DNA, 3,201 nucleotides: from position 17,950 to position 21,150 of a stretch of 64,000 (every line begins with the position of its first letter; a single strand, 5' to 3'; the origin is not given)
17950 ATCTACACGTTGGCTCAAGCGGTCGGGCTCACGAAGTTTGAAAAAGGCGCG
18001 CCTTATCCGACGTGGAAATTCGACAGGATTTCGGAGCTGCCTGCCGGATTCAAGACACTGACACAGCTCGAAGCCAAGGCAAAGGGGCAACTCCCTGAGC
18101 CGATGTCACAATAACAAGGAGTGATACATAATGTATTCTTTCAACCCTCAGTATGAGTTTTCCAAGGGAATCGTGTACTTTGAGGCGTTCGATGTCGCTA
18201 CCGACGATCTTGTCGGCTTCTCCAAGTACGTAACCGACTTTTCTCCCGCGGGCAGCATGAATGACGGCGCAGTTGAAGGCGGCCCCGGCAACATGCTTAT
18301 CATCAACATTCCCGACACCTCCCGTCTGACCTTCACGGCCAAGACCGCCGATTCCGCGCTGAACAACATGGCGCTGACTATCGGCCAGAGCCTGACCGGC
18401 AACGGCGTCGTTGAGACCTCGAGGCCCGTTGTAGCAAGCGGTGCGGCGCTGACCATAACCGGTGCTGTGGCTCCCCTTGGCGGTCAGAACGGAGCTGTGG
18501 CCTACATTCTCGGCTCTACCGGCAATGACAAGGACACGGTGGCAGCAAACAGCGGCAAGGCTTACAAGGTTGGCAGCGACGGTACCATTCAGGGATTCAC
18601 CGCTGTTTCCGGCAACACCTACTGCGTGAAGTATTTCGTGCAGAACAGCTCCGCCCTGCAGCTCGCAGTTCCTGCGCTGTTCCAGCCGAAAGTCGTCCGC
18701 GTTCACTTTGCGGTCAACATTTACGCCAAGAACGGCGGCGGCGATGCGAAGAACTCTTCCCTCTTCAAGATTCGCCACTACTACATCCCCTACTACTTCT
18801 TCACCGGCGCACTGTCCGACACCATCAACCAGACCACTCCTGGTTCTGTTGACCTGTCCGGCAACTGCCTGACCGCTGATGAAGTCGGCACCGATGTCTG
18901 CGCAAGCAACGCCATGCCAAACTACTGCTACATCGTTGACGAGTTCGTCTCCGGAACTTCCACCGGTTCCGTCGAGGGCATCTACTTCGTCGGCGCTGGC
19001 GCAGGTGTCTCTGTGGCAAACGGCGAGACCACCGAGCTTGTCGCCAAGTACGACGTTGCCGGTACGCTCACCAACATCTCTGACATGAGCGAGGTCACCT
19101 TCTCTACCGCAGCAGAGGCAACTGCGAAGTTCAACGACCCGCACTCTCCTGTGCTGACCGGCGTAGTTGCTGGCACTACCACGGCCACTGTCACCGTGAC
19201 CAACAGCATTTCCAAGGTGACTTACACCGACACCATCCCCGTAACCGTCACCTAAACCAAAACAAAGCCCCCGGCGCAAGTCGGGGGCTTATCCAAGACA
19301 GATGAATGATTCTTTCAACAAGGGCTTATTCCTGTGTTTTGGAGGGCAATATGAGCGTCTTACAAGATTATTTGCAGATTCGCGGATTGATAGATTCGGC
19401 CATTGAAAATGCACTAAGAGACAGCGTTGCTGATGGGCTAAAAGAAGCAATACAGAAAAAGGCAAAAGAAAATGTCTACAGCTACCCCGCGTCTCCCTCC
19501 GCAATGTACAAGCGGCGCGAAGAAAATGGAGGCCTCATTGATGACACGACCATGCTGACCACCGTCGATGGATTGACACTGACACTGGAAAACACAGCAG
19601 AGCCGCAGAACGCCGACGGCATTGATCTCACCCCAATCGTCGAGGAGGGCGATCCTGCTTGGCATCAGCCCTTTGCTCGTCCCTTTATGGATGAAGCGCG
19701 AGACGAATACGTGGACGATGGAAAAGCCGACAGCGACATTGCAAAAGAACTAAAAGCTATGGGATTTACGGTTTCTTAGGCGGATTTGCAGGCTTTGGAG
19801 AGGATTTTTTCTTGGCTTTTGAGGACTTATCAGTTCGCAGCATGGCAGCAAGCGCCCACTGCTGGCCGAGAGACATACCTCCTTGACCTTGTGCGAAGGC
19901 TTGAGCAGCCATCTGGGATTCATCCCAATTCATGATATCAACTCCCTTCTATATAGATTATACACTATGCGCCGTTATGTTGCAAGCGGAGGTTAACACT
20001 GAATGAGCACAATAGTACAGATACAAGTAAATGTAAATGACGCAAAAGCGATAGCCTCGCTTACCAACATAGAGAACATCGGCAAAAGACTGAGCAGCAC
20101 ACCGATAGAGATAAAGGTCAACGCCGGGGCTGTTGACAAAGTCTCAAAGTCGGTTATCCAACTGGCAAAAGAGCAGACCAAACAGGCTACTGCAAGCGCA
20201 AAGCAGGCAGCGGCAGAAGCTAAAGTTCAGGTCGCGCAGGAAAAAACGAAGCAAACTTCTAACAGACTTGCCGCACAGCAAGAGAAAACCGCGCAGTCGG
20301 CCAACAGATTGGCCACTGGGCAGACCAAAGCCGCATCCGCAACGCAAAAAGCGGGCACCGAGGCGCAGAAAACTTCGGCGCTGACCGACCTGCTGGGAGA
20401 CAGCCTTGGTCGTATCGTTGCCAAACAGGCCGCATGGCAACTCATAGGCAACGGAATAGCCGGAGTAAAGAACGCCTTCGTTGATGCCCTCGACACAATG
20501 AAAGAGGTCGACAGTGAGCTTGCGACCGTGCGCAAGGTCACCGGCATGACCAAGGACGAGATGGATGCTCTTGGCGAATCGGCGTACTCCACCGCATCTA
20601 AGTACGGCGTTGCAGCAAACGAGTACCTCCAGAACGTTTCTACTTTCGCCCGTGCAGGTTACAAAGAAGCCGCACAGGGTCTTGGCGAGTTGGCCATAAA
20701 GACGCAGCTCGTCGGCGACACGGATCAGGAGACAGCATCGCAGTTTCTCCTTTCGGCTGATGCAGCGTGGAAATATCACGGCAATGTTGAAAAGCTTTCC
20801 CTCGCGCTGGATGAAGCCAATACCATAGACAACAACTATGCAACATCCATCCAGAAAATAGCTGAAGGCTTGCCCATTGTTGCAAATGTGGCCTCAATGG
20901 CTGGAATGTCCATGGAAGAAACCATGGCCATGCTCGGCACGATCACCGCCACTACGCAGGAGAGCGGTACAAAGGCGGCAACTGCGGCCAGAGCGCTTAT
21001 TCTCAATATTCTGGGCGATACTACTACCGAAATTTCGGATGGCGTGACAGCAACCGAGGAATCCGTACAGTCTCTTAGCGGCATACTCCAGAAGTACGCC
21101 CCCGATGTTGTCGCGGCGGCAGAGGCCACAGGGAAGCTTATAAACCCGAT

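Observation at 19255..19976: Antisense promoter, small ORF and terminator cassette embedded in the tail module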

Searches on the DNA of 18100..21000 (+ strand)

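Call 8: search_dna_similar(query=window:18100-21000:+, collection=phages, mode=distant)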
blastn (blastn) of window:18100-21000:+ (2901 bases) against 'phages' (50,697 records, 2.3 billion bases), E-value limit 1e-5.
Records with a match: 1; places in all: 1; records where one place covers at least 80% of the query: 0.
Best place of each record, by identity: 60-80% 1.
By first word of the organism name: Bacteriophage 1.
By host as written in the record: - 1.
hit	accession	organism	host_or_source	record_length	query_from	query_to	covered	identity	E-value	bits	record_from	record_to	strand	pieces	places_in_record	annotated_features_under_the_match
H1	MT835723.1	Bacteriophage sp.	human fecal samples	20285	2291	2773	17%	65.7%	2e-21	111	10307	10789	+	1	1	record has no annotation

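Call 48: search_rna_families(source=L018, start=1, end=7357, threshold=evalue, max_evalue=1)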
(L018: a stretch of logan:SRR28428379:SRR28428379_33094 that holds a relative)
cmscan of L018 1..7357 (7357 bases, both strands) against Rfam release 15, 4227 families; matches with E-value up to 1: 1.
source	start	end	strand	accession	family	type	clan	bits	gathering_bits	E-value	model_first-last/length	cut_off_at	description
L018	1957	2055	-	RF00046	snoR30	Gene; snRNA; snoRNA; CD-box;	CL00073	21.9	60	0.44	1-96/96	no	Small nucleolar RNA R30/Z108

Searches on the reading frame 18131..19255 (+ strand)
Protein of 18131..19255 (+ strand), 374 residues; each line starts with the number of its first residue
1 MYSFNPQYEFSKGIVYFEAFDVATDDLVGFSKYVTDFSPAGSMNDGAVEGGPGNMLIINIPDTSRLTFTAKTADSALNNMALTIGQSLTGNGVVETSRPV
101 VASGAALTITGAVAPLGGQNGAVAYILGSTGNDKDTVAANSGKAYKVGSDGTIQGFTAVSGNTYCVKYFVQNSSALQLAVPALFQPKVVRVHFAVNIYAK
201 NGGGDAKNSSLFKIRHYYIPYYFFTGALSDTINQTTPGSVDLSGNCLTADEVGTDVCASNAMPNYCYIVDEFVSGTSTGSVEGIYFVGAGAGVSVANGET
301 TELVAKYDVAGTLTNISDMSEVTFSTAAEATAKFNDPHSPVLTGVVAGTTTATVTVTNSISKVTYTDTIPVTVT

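Call 6: search_protein_families(library=phrogs, proteins=[window:18131-19255:+], max_evalue=0.01)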
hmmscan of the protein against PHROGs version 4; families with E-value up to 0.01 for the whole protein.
window:18131-19255:+ (374 aa): 1 family
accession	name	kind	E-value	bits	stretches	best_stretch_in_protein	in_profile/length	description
phrog_2729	-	head and packaging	2.2e-05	24.9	1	11-199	7-191/252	virion structural protein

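Call 7: search_protein_families(library=pfam, proteins=[window:18131-19255:+], max_evalue=0.01)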
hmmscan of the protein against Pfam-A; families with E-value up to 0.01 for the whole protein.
window:18131-19255:+ (374 aa): 0 families
